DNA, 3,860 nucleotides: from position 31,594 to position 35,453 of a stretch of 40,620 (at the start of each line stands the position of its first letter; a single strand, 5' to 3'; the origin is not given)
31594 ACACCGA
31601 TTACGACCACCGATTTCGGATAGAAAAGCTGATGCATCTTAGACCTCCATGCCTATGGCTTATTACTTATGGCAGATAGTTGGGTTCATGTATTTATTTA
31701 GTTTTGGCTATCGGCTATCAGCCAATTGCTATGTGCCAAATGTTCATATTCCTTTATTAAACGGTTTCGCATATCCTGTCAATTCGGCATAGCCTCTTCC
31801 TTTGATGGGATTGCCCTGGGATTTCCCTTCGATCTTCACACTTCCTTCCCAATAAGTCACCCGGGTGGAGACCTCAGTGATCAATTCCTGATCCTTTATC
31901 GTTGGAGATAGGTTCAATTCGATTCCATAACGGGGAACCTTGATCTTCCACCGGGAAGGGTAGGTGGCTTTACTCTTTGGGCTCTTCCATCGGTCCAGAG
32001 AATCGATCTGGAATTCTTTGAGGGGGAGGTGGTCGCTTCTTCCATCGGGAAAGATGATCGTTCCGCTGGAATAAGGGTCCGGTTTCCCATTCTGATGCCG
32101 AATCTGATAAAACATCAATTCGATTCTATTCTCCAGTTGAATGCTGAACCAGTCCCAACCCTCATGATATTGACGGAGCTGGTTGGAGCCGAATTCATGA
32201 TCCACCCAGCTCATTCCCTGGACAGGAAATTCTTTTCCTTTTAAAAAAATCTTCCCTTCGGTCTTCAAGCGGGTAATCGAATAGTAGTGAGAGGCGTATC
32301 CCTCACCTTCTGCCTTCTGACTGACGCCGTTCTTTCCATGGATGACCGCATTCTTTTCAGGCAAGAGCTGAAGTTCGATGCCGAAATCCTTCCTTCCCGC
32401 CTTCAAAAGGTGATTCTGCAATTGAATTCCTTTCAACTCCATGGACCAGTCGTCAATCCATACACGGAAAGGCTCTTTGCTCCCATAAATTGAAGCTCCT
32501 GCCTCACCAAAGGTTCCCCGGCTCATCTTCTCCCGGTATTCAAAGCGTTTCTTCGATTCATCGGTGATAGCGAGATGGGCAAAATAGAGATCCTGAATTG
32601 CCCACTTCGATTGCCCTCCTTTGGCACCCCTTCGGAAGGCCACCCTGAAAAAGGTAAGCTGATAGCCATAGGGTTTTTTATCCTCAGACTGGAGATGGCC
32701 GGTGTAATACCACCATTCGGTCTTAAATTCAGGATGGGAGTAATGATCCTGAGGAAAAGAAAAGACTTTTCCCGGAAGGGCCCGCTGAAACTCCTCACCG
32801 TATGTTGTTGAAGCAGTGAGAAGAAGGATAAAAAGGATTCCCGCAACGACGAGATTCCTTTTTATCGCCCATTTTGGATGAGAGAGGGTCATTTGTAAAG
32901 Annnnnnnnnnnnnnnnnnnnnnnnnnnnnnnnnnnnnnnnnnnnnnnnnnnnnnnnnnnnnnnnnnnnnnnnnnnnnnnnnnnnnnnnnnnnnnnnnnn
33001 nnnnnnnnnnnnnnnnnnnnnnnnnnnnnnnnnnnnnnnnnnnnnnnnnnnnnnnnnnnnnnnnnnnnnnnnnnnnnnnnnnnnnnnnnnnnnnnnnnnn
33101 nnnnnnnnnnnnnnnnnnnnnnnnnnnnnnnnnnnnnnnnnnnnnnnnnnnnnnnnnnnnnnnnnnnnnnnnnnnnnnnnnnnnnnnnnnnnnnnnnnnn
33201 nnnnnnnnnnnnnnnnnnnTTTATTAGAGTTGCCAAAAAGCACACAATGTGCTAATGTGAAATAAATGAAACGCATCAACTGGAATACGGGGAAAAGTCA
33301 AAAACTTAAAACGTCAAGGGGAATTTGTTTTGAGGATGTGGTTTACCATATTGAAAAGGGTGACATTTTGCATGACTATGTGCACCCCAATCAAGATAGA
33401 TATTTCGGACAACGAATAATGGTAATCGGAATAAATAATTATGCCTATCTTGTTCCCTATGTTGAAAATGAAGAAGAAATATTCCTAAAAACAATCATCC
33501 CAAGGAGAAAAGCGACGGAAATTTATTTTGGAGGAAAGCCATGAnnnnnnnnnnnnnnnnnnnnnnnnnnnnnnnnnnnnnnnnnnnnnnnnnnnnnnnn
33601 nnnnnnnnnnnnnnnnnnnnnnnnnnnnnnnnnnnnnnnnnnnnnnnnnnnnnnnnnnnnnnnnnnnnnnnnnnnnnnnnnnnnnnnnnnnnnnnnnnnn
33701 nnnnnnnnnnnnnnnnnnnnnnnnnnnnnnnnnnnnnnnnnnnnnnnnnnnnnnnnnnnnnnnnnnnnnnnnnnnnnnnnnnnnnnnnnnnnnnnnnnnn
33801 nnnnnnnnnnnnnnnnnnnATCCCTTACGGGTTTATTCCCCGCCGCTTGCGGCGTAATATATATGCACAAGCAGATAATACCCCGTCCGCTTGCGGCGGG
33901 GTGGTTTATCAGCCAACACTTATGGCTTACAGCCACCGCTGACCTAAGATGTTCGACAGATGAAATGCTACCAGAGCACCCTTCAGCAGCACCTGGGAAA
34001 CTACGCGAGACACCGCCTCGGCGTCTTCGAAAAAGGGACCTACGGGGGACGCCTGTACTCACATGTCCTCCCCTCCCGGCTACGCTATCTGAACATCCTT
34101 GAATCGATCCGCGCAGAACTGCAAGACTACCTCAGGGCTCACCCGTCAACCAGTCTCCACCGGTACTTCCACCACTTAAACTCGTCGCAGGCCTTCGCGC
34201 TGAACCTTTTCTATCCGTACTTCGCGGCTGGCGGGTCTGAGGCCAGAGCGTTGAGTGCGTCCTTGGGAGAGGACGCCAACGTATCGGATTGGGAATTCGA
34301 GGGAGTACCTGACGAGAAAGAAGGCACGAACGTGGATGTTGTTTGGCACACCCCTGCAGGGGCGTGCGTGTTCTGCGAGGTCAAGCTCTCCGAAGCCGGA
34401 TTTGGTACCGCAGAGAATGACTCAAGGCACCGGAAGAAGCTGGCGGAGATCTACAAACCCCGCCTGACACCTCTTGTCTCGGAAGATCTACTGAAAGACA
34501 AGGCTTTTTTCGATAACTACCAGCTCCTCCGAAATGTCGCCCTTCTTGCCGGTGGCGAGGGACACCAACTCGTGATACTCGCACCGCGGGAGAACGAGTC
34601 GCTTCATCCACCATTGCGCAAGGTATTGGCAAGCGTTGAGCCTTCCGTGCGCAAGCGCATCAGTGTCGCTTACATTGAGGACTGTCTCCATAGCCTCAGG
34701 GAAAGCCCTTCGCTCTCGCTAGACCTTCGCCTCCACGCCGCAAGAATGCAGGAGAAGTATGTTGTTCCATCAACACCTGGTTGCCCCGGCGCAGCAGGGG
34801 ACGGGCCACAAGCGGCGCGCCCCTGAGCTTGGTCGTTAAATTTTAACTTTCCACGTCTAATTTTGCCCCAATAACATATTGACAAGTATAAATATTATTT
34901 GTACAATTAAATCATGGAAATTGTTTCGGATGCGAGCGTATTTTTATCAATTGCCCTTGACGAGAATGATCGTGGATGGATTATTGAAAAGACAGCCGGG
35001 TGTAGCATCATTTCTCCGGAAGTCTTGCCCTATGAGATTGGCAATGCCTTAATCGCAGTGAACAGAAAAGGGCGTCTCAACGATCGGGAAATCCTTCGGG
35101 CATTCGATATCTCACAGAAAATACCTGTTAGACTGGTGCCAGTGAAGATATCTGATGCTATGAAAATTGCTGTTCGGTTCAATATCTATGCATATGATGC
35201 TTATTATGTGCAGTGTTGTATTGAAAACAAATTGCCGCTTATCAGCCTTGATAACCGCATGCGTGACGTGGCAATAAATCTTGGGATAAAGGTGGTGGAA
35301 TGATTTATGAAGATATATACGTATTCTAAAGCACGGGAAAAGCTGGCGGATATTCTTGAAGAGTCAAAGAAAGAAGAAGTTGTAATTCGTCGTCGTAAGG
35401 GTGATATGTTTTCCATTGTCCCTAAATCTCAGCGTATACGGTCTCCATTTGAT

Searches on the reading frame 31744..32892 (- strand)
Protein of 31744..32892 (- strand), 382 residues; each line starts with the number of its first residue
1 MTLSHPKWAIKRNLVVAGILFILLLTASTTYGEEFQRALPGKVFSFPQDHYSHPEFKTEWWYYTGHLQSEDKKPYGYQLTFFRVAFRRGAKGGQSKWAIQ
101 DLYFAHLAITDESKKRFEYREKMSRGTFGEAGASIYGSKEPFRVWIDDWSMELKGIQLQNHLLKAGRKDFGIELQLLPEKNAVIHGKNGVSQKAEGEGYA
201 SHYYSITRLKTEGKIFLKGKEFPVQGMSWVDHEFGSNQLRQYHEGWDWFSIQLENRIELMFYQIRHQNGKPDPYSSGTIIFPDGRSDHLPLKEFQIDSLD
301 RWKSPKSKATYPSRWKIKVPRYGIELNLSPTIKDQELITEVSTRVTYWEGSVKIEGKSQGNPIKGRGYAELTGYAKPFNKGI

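Call 8: search_protein_families(library=pfam, proteins=[window:31744-32892:-])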
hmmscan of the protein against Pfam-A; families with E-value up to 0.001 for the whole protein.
window:31744-32892:- (382 aa): 2 families
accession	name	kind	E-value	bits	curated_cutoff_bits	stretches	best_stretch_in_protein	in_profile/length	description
PF07143.17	CrtC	-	1.5e-57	195.3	22.5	1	58-236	1-168/168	CrtC N-terminal lipocalin domain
PF17186.10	Lipocalin_9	-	2.4e-43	147.9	26.2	1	241-374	3-131/131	Lipocalin-like domain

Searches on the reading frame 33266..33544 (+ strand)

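Call 8: search_protein_families(library=pfam, proteins=[window:33266-33544:+])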
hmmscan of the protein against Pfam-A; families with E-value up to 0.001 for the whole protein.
window:33266-33544:+ (92 aa): 1 family
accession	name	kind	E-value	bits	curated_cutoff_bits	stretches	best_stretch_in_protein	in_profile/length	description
PF04365.19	BrnT_toxin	-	6.5e-06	26.8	34.5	1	6-85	1-75/77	Ribonuclease toxin, BrnT, of type II toxin-antitoxin system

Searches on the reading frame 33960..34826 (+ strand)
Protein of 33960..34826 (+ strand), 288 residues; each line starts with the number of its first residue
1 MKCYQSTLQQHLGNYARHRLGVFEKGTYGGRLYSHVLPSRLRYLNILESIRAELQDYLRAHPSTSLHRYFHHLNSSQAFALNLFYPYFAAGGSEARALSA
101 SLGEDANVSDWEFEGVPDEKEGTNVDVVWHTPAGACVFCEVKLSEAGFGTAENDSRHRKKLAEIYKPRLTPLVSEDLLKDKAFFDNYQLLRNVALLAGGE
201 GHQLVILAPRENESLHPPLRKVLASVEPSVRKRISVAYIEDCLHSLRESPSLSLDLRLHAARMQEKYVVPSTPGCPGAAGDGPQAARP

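Call 8: search_protein_families(library=pfam, proteins=[window:33960-34826:+])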
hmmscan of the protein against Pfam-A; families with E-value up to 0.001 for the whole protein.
window:33960-34826:+ (288 aa): 2 families
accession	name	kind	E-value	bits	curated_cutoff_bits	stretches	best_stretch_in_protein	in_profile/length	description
PF22558.3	REase-ARP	-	2.2e-43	149.2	27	1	10-267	2-269/270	Restriction Endonuclease associating with ARP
PF20796.3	PDDEXK_13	-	5.7e-10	39.5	27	1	63-268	75-289/290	PD-(D/E)XK nuclease superfamily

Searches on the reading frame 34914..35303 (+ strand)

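Call 8: search_protein_families(library=pfam, proteins=[window:34914-35303:+])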
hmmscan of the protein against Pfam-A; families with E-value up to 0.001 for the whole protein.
window:34914-35303:+ (129 aa): 1 family
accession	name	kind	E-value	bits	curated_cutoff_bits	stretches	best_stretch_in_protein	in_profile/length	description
PF01850.27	PIN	-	9.4e-10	39.6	23.6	1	3-120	1-118/120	PIN domain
